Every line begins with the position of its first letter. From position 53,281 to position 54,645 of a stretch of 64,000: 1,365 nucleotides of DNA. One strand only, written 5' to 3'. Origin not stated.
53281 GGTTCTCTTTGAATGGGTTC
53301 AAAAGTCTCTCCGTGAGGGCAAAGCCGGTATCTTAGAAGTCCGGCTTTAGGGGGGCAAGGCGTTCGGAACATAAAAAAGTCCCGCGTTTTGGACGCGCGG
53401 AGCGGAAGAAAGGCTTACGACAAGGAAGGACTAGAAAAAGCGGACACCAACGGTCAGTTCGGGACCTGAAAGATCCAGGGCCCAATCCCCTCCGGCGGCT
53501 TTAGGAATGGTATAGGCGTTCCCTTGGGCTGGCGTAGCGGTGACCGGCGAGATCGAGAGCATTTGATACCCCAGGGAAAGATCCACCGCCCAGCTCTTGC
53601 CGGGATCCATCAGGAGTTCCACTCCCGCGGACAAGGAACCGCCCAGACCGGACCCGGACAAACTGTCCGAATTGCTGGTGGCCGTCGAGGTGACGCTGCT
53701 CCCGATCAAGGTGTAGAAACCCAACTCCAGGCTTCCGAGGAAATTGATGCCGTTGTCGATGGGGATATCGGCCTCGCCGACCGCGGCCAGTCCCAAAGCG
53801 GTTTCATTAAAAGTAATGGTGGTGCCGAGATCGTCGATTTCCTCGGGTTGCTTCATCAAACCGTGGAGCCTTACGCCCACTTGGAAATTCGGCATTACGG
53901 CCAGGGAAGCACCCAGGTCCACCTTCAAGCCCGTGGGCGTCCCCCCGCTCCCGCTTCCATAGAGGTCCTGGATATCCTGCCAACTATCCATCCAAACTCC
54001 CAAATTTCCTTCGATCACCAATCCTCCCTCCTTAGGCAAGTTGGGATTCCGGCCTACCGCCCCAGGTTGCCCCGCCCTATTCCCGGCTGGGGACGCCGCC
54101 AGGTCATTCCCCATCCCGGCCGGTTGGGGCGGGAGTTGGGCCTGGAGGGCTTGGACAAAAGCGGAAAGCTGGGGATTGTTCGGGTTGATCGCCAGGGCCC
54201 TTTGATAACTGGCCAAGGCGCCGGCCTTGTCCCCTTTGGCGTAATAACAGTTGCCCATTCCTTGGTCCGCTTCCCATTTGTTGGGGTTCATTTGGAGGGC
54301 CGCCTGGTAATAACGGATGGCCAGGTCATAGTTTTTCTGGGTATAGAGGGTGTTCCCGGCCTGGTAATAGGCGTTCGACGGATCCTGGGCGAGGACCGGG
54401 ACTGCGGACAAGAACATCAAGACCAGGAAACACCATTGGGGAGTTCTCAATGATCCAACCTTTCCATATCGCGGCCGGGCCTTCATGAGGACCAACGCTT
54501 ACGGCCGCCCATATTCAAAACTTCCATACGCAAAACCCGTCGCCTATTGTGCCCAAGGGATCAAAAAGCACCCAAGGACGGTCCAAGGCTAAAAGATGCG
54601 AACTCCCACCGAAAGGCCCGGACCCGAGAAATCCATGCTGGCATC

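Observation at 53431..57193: Array of four paralogous small TPR proteins: three miniature TPR + beta-barrel outer-membrane proteins with terminal-Phe beta-signal, plus one TPR-only member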

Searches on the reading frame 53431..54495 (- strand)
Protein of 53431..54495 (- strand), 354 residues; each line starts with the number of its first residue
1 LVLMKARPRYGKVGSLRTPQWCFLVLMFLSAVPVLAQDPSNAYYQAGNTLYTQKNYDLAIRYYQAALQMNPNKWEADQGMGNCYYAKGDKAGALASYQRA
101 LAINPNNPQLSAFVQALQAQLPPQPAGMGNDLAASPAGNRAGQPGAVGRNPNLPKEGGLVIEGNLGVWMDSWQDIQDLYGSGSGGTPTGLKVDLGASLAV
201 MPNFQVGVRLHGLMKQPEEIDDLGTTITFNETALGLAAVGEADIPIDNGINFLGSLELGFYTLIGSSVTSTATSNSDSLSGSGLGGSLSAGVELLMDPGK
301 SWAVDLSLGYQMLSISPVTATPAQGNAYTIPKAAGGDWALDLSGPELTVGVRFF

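Call 4: search_protein_families(library=pfam, proteins=[window:53431-54495:-], max_evalue=1)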
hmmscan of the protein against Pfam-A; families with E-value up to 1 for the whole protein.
window:53431-54495:- (354 aa): 22 families
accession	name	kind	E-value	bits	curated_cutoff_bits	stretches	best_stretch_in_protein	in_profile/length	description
PF00515.34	TPR_1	-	3.3e-16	58.8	27.8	2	41-72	2-33/34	Tetratricopeptide repeat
PF07719.23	TPR_2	-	1.1e-15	56.8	27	2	41-72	2-33/34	Tetratricopeptide repeat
PF13432.12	TPR_16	-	1e-11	45.5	32.7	1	44-108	1-65/65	Tetratricopeptide repeat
PF13414.12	TPR_11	-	1.9e-10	40.7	26.8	2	81-109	1-29/42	TPR repeat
PF13181.12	TPR_8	-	2.5e-10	40.1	25.7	2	41-72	2-33/34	Tetratricopeptide repeat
PF14559.12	TPR_19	-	9.7e-10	39.1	25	1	51-116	2-67/68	Tetratricopeptide repeat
PF13428.12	TPR_14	-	2.5e-08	34.2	23.5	2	41-77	2-38/44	Tetratricopeptide repeat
PF13424.12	TPR_12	-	1.2e-06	29.1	30.1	1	41-103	4-74/77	Tetratricopeptide repeat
PF13371.12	TPR_9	-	2.9e-06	27.6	35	1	51-113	6-68/73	Tetratricopeptide repeat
PF13176.12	TPR_7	-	6.1e-06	26.4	27.9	2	80-106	5-31/36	Tetratricopeptide repeat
PF13174.12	TPR_6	-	9.2e-06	26.4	26.3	2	79-106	5-32/33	Tetratricopeptide repeat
PF13374.12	TPR_10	-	0.0009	19.6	27.5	1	43-69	5-31/42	Tetratricopeptide repeat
PF13431.12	TPR_17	-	0.0018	18.9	24.4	0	62-94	1-33/34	Tetratricopeptide repeat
PF23914.1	TPR_CcmH_CycH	-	0.0085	16.4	42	1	71-118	47-95/158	Cytochrome c-type biogenesis protein H TPR domain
PF24575.1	TPR_Slam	-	0.02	15.8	35.2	1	37-72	44-79/104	Surface lipoprotein assembly modifier, N-terminal TPR repeats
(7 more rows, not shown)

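Call 7: search_protein_families(library=ncbifam, proteins=[window:53431-54495:-], max_evalue=0.1)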
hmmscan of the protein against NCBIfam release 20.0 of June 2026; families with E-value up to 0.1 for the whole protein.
window:53431-54495:- (354 aa): 24 families
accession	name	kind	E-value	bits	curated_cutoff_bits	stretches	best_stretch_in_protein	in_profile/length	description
TIGR02552.1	LcrH_SycD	equivalog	1.5e-08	34.4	104.8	1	35-110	13-88/136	SycD/LcrH family type III secretion system chaperone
NF040959.1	MamA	equivalog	2.7e-07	30.2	200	1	37-103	136-202/204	magnetosome protein MamA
NF033920.0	C39_PA2778_fam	equivalog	6.3e-07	29.1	150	1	32-110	148-227/255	PA2778 family cysteine peptidase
NF047507.1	TPR_BatC_Lepto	exception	1.4e-06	28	175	1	35-108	54-130/214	TPR repeat-containing protein BatC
NF002725.1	PRK02603.1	equivalog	1.5e-06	28.4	143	1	40-110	35-108/173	photosystem I assembly protein Ycf3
NF047371.1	FlcA_CTERM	equivalog_domain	1.5e-06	27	300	1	39-102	472-535/646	periplasmic flagellar collar protein FlcA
TIGR02521.1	type_IV_pilW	equivalog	2.4e-06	27.3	154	1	40-110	31-101/234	type IV pilus biogenesis/stability protein PilW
NF033762.1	social_mot_Tgl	equivalog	3.3e-06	26.6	225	1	40-106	100-168/252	social motility TPR repeat lipoprotein Tgl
TIGR03302.1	OM_YfiO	subfamily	4.6e-06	26.3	81.4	1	36-111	29-107/239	outer membrane protein assembly factor BamD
TIGR02917.1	PEP_TPR_lipo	equivalog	1.1e-05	23.6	312.2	1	40-109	601-670/899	XrtA/PEP-CTERM system TPR-repeat protein PrsT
TIGR02795.1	tol_pal_ybgF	equivalog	9.6e-05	23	90.1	1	40-108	39-110/119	tol-pal system protein YbgF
NF008520.0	PRK11447.1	equivalog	0.00037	18.4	858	1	45-114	356-426/1157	cellulose synthase complex outer membrane protein BcsC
NF011886.0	PRK15359.1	equivalog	0.00094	19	146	1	46-118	64-136/144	type III secretion system chaperone protein SscB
TIGR00990.1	3a0801s09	subfamily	0.0045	15.7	757.25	1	44-106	131-192/615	mitochondrial import receptor subunit TOM70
NF047558.1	TPR_END_plus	domain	0.0062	16.5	32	0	42-74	1-33/56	TPR end-of-group domain-containing protein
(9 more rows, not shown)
